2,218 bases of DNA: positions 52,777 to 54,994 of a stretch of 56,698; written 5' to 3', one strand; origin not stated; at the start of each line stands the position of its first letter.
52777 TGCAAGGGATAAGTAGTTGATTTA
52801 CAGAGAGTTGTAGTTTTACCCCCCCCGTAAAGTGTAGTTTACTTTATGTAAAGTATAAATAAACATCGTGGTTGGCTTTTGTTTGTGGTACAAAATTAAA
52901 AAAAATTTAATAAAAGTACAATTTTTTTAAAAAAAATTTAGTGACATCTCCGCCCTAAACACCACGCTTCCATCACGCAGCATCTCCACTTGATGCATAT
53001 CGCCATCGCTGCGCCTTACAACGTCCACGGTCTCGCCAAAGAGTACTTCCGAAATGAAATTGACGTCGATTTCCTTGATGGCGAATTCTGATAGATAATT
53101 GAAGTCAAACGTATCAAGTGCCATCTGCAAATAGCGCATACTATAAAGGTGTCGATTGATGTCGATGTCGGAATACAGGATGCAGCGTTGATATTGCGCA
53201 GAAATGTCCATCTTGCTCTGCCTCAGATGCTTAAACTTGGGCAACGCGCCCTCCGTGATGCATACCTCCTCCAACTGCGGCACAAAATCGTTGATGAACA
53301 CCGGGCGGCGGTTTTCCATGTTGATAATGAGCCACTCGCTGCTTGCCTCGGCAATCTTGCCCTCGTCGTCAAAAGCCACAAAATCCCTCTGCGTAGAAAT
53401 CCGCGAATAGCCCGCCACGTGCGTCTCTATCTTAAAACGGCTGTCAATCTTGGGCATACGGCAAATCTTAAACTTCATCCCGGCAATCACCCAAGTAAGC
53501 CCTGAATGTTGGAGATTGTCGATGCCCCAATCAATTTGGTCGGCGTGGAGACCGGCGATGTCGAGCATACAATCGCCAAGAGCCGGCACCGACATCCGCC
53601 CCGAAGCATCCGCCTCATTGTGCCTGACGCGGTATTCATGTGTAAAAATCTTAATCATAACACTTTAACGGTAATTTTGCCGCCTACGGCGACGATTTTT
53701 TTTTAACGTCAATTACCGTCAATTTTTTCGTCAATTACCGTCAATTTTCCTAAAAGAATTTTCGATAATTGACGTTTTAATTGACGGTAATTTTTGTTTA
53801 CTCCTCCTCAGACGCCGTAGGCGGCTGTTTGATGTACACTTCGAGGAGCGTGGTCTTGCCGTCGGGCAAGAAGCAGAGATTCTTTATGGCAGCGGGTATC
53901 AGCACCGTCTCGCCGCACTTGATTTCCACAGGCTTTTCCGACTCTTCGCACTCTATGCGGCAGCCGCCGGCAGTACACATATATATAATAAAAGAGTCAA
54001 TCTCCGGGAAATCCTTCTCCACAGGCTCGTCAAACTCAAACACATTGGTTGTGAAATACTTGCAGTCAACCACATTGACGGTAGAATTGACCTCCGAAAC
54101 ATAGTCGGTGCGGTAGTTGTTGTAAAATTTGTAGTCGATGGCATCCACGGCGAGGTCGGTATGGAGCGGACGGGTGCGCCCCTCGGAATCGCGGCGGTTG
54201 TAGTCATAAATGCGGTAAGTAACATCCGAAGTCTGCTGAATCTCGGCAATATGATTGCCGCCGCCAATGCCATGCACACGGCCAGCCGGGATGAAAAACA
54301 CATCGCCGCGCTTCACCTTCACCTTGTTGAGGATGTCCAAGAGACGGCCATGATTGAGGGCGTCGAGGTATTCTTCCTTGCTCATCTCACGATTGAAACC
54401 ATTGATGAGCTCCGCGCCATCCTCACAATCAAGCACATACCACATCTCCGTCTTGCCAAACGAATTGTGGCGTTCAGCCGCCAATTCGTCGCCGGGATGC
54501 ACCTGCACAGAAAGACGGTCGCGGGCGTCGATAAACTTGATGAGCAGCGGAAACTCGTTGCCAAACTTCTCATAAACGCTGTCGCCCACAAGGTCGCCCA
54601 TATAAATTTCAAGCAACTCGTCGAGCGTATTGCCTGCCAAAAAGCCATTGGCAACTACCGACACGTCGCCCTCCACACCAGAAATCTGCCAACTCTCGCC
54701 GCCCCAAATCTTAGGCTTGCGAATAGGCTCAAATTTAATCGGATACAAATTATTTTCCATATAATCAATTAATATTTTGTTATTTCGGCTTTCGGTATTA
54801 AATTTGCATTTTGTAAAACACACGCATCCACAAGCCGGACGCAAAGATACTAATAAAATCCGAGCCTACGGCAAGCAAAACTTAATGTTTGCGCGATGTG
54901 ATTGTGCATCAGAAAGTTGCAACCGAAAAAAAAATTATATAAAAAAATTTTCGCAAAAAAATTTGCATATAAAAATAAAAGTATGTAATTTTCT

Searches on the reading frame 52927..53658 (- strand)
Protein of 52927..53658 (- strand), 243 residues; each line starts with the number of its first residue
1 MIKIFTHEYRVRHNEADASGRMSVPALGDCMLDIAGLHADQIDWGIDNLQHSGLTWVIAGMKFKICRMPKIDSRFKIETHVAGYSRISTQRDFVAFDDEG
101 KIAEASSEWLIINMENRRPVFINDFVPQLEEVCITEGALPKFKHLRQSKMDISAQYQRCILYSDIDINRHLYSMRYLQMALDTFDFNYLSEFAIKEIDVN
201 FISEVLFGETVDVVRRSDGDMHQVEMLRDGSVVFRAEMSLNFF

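Call 15: search_protein_families(library=pfam, proteins=[window:52927-53658:-], max_evalue=0.00001)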
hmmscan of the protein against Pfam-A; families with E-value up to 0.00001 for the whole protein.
window:52927-53658:- (243 aa): 2 families
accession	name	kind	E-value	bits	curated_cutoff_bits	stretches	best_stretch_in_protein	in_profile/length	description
PF01643.23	Acyl-ACP_TE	-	5.6e-23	81.5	23.7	1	4-124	3-125/131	Acyl-ACP thioesterase N-terminal domain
PF20791.3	Acyl-ACP_TE_C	-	7.1e-10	39.4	21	1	161-224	15-78/101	Acyl-ACP thioesterase C-terminal domain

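Call 42: find_encoding_contigs(protein=window:52927-53655:-, flank=10000, max_places=8)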
Protein window:52927-53655:- (242 aa): no gene with exactly this product is on record in the collection.

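Call 44: find_encoding_contigs(protein=window:52930-53658:-, flank=10000, max_places=8)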
Protein window:52930-53658:- (243 aa): 1 contig read that carries it; 1 place shown.
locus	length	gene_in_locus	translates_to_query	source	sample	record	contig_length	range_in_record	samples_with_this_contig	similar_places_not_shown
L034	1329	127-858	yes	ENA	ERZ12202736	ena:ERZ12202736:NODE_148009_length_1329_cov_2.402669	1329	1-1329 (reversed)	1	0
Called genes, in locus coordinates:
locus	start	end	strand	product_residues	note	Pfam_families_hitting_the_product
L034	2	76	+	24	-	?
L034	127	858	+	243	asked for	PF01643:Acyl-ACP_TE, PF20791:Acyl-ACP_TE_C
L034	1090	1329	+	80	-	?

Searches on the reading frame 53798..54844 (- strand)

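Call 15: search_protein_families(library=pfam, proteins=[window:53798-54844:-], max_evalue=0.00001)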
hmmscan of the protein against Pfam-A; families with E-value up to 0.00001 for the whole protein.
window:53798-54844:- (348 aa): 2 families
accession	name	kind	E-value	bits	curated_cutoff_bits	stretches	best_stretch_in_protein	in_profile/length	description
PF20511.4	PMI_typeI_cat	-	1.3e-08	35.5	22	1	49-127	40-112/143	Phosphomannose isomerase type I, catalytic domain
PF21621.3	MPI_cupin_dom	-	1.5e-06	28.5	27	0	257-323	4-66/79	Mannose-6-phosphate isomerase, cupin domain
